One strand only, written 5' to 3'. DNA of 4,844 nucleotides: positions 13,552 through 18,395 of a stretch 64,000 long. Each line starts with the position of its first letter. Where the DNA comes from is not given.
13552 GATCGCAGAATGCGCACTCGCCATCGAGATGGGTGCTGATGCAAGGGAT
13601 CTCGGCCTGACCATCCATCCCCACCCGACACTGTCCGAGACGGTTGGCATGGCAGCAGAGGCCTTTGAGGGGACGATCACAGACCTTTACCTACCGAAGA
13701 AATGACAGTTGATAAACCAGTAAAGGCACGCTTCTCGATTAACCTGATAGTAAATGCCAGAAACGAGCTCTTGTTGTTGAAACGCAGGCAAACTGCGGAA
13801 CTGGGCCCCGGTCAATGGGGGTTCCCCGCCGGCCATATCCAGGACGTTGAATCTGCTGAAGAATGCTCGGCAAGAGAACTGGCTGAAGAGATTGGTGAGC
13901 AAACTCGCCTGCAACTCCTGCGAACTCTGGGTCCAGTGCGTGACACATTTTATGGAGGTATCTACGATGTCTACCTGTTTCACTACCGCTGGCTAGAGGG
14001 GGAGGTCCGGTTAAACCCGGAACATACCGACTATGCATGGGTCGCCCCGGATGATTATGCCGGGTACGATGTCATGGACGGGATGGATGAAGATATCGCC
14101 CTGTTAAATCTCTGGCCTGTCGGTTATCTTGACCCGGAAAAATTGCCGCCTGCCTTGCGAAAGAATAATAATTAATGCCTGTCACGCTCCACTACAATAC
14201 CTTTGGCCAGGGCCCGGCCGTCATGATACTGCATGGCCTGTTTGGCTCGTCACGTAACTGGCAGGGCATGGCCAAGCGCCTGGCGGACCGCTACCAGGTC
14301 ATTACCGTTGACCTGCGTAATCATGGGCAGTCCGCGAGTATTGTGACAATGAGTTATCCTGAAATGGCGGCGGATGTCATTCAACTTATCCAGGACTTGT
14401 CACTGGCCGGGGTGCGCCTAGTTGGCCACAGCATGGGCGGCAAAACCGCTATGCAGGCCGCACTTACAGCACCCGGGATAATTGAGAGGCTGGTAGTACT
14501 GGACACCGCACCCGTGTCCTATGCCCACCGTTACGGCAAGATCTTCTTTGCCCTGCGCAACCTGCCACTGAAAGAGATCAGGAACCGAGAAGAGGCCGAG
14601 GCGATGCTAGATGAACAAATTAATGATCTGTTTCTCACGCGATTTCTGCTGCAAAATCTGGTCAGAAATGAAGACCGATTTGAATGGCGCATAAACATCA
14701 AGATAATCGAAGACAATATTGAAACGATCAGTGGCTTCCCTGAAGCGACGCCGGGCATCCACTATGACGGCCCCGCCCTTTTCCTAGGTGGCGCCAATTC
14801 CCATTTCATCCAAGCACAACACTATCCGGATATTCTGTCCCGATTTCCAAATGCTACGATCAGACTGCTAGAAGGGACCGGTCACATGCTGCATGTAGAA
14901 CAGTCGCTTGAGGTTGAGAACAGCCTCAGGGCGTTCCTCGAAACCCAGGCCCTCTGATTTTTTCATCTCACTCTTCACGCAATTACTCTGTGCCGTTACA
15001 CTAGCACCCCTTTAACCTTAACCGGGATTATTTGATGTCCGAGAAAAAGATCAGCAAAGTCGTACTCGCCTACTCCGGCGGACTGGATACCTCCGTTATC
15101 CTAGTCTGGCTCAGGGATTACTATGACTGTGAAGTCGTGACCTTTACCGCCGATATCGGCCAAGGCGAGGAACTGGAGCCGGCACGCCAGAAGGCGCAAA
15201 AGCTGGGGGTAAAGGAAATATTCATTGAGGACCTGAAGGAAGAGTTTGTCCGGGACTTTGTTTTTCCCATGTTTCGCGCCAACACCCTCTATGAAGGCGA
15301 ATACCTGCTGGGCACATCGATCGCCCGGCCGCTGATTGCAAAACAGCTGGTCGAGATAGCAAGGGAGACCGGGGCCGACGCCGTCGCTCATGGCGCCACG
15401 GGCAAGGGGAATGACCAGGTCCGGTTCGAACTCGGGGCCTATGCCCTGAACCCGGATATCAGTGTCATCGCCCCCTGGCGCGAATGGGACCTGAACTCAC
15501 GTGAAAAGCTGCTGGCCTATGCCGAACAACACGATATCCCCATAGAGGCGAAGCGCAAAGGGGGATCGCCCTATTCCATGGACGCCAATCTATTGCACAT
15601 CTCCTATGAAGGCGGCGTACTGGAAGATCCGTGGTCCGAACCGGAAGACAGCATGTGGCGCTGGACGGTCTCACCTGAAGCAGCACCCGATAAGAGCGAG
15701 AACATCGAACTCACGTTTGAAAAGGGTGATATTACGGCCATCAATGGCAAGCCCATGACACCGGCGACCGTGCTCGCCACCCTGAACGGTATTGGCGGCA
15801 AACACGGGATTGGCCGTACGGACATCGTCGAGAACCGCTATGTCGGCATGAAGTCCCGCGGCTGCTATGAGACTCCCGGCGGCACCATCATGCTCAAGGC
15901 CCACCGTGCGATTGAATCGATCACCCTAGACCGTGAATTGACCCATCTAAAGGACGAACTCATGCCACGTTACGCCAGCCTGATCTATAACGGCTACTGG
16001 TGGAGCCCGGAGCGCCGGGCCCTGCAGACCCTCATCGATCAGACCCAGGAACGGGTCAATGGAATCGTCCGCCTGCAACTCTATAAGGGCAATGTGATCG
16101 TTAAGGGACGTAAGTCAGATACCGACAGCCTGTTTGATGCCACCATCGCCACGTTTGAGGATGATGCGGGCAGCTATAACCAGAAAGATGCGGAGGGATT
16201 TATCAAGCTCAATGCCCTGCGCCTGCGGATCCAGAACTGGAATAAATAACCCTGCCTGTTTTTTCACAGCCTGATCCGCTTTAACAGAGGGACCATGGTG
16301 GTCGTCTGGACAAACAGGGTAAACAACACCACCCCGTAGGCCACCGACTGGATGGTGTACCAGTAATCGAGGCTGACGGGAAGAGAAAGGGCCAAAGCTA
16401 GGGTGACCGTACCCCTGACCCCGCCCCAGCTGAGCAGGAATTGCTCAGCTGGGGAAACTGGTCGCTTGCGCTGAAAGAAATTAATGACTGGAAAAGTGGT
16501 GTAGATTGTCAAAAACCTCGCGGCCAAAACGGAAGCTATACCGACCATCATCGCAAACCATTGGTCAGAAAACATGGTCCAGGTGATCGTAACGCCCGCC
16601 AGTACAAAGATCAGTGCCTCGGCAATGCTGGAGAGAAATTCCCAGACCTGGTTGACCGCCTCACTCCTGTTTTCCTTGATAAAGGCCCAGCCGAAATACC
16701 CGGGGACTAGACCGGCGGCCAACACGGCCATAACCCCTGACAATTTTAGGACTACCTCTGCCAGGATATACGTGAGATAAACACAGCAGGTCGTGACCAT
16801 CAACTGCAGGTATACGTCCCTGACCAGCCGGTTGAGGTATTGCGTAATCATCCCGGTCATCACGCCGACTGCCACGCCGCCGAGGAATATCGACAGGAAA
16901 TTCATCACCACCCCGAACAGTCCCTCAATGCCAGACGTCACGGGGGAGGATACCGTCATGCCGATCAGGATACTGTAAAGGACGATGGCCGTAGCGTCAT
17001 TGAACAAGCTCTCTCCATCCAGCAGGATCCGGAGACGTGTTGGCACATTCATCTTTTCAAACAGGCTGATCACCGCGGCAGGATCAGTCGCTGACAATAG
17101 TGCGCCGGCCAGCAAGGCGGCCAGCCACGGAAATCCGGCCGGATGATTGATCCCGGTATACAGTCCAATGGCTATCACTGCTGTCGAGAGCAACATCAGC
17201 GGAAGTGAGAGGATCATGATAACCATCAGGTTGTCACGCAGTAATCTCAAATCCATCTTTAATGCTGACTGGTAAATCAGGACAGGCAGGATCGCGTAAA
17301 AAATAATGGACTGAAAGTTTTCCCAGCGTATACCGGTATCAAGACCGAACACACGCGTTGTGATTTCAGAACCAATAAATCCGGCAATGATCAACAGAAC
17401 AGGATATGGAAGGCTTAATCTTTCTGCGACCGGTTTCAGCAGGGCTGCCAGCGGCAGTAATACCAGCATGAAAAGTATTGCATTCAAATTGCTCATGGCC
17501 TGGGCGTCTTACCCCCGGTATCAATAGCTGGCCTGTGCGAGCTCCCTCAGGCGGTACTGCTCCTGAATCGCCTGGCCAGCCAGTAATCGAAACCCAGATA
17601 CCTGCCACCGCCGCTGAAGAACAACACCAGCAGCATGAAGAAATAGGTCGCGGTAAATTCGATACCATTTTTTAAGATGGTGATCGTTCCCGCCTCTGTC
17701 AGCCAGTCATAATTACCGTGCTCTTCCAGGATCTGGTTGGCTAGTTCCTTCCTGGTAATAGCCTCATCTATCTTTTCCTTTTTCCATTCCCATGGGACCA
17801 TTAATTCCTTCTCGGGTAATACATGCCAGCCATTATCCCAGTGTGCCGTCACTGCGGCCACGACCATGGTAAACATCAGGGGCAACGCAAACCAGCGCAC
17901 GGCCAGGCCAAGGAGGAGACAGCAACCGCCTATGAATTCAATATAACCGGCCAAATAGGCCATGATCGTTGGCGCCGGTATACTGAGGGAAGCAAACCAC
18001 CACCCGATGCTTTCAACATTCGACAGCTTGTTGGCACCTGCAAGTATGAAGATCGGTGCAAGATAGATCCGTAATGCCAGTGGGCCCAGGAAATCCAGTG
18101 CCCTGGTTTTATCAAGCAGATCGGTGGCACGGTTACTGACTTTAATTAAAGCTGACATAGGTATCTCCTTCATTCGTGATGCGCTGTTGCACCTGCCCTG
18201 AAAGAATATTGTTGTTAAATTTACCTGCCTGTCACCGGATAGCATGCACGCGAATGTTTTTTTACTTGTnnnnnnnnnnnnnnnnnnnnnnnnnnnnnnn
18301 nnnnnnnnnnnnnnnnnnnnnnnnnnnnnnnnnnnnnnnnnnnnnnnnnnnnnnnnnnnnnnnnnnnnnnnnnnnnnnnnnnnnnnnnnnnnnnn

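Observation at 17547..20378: Complete DUF2282 - DUF692 - DUF2063 - DoxX cluster: predicted HvfA/B/C-like copper-binding Cys-modified peptide system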

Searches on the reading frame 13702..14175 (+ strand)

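Call 29: search_protein_families(library=pfam, proteins=[window:13702-14175:+], max_evalue=0.001)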
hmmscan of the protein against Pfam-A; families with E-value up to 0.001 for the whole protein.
window:13702-14175:+ (157 aa): 2 families
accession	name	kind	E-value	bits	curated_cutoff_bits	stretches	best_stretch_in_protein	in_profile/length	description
PF00293.34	NUDIX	-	1.3e-17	64.5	21.1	1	15-119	9-118/134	NUDIX domain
PF14815.12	NUDIX_4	-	1.5e-06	28.4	35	1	16-124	5-103/113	NUDIX domain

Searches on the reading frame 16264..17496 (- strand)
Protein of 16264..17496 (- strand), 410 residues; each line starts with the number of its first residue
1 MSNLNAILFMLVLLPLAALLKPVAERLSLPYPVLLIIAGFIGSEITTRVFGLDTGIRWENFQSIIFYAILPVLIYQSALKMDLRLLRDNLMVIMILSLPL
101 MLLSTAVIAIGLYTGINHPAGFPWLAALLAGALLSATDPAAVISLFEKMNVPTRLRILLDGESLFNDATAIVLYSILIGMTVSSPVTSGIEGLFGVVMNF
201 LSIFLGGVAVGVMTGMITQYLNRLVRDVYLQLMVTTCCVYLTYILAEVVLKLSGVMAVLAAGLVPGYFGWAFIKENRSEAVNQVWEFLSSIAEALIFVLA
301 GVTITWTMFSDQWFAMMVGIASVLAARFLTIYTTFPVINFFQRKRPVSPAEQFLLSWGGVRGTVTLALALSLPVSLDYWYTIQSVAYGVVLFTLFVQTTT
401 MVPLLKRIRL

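Call 3: search_protein_families(library=pfam, proteins=[window:16264-17496:-], max_evalue=0.01)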
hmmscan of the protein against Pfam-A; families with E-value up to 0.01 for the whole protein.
window:16264-17496:- (410 aa): 1 family
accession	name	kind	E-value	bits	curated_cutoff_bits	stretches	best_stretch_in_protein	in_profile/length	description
PF00999.27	Na_H_Exchanger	-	8.6e-61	206.3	26.2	1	18-406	4-374/375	Sodium/hydrogen exchanger, transmembrane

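Call 4: search_protein_families(library=ncbifam, proteins=[window:16264-17496:-], max_evalue=0.01)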
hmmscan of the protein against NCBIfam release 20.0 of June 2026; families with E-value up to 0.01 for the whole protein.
window:16264-17496:- (410 aa): 6 families
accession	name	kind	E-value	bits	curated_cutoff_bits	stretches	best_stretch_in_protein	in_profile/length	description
TIGR00831.1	a_cpa1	equivalog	2e-54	185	279.6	1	22-409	15-408/525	Na+/H+ antiporter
TIGR00840.1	b_cpa1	equivalog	2e-51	175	251.25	1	16-407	17-414/559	sodium/hydrogen exchanger 3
NF003716.0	PRK05326.1-3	equivalog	3e-27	95.3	355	1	5-409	6-390/499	potassium/proton antiporter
NF003715.0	PRK05326.1-2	equivalog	5.3e-24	84.4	309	1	6-409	7-390/595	potassium/proton antiporter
NF003714.0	PRK05326.1-1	equivalog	5.7e-13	48.1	471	1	10-409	13-391/577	potassium/proton antiporter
TIGR00844.1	c_cpa1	equivalog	0.0036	15.6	1236.05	1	54-312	60-320/810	sodium/hydrogen antiporter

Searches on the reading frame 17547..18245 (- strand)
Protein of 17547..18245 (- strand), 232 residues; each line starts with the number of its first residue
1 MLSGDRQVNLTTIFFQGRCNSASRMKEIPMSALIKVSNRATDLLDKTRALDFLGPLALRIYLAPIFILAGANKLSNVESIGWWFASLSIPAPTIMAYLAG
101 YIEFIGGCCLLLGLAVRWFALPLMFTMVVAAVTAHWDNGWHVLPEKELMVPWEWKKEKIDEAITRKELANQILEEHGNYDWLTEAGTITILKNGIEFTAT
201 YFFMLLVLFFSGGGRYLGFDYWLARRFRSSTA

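Call 3: search_protein_families(library=pfam, proteins=[window:17547-18245:-], max_evalue=0.01)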
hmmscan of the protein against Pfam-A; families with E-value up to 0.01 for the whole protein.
window:17547-18245:- (232 aa): 2 families
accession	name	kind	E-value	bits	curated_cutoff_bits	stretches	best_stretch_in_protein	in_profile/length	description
PF07681.17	DoxX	-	2.1e-22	80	23.6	1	55-136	2-85/85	DoxX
PF07291.16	MauE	-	0.00019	22.2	27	1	56-132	6-85/128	Methylamine utilisation protein MauE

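Call 4: search_protein_families(library=ncbifam, proteins=[window:17547-18245:-], max_evalue=0.01)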
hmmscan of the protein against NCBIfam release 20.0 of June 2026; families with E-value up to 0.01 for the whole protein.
window:17547-18245:- (232 aa): 1 family
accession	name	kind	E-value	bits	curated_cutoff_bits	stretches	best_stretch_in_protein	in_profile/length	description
NF050144.1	matur_HvfX_fam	equivalog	3.5e-55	186.7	80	1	52-224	1-165/165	HvfX family Cu-binding RiPP maturation protein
